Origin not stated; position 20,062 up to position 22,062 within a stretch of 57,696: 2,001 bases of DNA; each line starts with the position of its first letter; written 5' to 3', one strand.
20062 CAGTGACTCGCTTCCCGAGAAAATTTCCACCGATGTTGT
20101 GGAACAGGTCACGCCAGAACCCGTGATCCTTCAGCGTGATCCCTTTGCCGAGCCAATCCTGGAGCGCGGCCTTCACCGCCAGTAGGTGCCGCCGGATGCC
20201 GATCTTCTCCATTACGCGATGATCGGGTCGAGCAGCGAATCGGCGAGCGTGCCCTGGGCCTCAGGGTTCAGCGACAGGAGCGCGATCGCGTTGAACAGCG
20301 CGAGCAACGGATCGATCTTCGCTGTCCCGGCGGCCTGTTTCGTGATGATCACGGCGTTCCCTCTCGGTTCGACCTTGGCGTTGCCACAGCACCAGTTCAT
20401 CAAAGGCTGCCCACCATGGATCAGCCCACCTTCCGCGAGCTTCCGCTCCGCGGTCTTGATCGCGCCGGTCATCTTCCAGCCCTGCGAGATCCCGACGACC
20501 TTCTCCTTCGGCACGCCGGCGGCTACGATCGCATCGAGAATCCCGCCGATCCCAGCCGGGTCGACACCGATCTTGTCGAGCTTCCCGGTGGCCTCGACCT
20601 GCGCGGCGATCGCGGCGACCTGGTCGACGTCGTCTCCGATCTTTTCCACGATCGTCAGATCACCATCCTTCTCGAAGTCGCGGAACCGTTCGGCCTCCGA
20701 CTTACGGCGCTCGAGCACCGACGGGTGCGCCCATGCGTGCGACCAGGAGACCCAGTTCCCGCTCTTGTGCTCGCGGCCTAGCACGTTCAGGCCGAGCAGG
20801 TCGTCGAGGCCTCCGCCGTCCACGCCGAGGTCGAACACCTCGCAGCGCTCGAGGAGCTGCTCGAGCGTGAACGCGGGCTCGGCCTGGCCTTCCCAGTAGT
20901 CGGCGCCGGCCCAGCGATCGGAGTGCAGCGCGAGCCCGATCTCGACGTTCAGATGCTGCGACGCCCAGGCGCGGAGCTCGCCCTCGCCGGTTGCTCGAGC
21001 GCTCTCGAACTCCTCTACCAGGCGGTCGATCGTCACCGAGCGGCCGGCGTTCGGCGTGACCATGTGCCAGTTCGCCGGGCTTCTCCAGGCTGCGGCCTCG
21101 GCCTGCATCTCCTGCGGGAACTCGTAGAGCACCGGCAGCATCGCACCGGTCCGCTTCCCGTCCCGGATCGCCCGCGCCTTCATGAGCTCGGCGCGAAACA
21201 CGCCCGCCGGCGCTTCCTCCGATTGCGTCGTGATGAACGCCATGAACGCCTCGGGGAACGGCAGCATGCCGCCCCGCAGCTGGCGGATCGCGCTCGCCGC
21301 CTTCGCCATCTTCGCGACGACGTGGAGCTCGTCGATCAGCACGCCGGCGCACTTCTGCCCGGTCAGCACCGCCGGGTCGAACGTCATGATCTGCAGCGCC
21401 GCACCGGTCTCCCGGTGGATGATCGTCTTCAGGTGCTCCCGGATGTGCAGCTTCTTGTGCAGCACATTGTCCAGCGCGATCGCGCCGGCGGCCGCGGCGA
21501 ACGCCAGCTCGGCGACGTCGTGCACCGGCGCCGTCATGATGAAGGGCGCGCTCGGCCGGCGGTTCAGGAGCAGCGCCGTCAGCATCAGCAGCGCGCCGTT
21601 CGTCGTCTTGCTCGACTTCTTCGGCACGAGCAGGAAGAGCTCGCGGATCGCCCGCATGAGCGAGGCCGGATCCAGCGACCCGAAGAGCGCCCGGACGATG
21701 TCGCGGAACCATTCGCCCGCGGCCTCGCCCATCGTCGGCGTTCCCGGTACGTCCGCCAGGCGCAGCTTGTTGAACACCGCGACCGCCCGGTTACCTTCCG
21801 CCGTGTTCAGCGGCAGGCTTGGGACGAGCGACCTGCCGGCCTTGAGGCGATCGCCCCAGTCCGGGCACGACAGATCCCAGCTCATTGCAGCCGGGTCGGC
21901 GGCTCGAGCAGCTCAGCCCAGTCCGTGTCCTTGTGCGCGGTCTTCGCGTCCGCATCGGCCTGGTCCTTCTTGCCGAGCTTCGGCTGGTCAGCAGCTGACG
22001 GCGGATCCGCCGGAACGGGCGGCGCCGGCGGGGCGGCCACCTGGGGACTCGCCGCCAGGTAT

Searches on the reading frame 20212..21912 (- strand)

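Call 61: search_protein_families(library=phrogs, proteins=[window:20212-21912:-], max_evalue=0.00001)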
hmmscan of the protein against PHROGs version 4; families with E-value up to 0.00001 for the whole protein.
window:20212-21912:- (566 aa): 6 families
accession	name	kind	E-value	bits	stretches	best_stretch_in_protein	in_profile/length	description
phrog_9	-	head and packaging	1.4e-100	339.3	1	38-553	183-670/812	terminase large subunit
phrog_2699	-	head and packaging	6.2e-72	243.1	1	245-562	4-309/315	terminase large subunit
phrog_7622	-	head and packaging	4.8e-51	174.5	1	12-230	5-221/224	terminase large subunit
phrog_35587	-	head and packaging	2.6e-46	158.9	1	177-366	3-191/191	terminase large subunit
phrog_11206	-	unknown function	4.4e-24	85.7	1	12-103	5-95/101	-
phrog_7331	-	head and packaging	7.2e-18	65.2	1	471-552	16-98/113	terminase large subunit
